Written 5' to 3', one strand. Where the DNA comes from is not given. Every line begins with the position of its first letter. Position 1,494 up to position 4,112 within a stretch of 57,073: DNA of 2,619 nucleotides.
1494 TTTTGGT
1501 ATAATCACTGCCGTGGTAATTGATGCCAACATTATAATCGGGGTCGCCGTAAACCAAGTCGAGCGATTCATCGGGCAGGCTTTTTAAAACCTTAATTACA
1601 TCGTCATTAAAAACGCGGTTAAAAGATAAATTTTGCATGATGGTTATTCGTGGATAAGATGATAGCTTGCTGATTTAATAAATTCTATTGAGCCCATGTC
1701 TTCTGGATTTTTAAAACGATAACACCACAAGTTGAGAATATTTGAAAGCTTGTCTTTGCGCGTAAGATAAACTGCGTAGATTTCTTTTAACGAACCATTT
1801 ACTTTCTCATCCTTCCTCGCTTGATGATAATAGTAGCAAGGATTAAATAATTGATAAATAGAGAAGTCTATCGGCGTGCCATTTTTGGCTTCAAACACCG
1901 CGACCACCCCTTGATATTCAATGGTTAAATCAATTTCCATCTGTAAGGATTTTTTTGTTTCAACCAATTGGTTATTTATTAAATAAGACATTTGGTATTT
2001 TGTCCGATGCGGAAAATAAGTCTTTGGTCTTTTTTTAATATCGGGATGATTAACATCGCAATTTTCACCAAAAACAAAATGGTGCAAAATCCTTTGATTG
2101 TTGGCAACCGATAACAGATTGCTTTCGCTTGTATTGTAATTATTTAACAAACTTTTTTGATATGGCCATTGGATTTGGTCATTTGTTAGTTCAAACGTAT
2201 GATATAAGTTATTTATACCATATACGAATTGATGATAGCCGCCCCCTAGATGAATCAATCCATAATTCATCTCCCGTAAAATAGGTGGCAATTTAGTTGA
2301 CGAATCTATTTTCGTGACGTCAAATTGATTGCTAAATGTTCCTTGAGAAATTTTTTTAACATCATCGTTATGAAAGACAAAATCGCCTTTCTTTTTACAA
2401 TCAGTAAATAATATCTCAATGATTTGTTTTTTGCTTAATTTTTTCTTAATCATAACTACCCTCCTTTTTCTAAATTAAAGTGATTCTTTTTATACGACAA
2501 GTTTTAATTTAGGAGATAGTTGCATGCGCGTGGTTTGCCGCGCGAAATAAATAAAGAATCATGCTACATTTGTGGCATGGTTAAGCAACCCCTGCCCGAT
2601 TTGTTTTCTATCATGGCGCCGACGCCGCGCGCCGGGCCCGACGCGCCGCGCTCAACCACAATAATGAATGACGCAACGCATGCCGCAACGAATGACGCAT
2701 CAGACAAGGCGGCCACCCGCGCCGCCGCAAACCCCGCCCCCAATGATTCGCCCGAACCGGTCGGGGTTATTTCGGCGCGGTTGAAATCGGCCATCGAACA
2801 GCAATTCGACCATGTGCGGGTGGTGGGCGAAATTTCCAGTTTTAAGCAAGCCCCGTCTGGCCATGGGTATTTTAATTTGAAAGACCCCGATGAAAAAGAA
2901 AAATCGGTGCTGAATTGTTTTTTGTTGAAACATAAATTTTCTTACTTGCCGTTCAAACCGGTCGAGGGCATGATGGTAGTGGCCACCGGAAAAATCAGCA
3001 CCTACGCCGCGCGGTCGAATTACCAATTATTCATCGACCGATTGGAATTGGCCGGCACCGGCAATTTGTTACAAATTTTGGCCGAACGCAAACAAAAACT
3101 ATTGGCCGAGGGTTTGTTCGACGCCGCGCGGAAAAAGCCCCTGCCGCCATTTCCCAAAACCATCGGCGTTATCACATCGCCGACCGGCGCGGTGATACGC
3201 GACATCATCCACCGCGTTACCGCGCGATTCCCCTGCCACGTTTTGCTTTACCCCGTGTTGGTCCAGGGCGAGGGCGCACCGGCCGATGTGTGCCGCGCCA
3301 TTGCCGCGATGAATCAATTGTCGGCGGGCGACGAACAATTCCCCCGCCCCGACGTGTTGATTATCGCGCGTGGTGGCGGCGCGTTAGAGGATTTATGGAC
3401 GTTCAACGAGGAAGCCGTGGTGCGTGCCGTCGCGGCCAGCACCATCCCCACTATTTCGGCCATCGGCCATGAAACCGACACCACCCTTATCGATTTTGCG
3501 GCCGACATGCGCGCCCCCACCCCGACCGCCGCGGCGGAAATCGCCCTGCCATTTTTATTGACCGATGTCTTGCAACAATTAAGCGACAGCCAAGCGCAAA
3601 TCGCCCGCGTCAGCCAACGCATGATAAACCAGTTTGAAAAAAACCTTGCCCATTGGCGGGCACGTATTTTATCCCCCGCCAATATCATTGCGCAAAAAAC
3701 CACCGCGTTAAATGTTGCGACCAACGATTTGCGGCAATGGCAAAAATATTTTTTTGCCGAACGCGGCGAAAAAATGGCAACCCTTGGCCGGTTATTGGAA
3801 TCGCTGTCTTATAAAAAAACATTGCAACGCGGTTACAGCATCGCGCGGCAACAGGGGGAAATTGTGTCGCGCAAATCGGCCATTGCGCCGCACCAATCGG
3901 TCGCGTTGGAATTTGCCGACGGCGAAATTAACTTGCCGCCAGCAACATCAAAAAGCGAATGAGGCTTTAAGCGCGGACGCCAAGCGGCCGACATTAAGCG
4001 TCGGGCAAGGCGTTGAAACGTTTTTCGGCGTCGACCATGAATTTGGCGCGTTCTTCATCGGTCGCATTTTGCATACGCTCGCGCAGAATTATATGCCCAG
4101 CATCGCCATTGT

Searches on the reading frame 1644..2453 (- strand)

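Call 61: search_protein_families(library=pfam, proteins=[window:1644-2453:-], max_evalue=0.001)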
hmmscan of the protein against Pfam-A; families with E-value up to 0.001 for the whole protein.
window:1644-2453:- (269 aa): 2 families
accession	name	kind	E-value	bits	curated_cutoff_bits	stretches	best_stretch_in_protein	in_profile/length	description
PF22518.2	DUF6997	-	8.7e-29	101.3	27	1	81-264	3-174/175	Domain of unknown function (DUF6997)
PF22515.2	DUF6996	-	1e-11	45.1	27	1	16-75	14-70/71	Domain of unknown function (DUF6996)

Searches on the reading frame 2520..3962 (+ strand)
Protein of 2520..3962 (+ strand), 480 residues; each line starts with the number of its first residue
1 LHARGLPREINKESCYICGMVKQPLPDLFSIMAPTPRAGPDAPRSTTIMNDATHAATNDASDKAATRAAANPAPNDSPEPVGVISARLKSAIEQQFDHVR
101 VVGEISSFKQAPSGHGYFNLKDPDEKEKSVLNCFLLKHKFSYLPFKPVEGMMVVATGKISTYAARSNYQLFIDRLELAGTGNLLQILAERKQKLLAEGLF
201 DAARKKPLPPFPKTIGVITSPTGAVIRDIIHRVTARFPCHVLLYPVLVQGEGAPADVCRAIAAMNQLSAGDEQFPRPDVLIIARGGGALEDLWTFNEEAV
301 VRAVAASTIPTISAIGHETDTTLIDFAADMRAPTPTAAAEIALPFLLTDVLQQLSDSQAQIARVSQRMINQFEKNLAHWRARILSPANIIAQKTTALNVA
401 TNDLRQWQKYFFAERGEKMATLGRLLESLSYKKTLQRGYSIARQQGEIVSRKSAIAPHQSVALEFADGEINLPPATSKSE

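Call 61: search_protein_families(library=pfam, proteins=[window:2520-3962:+], max_evalue=0.001)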
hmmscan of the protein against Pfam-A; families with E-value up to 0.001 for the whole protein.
window:2520-3962:+ (480 aa): 3 families
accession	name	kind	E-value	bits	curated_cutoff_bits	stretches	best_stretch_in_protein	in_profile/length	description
PF02601.20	Exonuc_VII_L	-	2.6e-89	300.3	35.9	2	199-409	1-205/315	Exonuclease VII, large subunit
PF13742.12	tRNA_anti_2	-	6.9e-22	77.9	27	1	81-175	3-94/95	OB-fold nucleic acid binding domain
PF01336.31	tRNA_anti-codon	-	1.1e-06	29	27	1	99-177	1-74/75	OB-fold nucleic acid binding domain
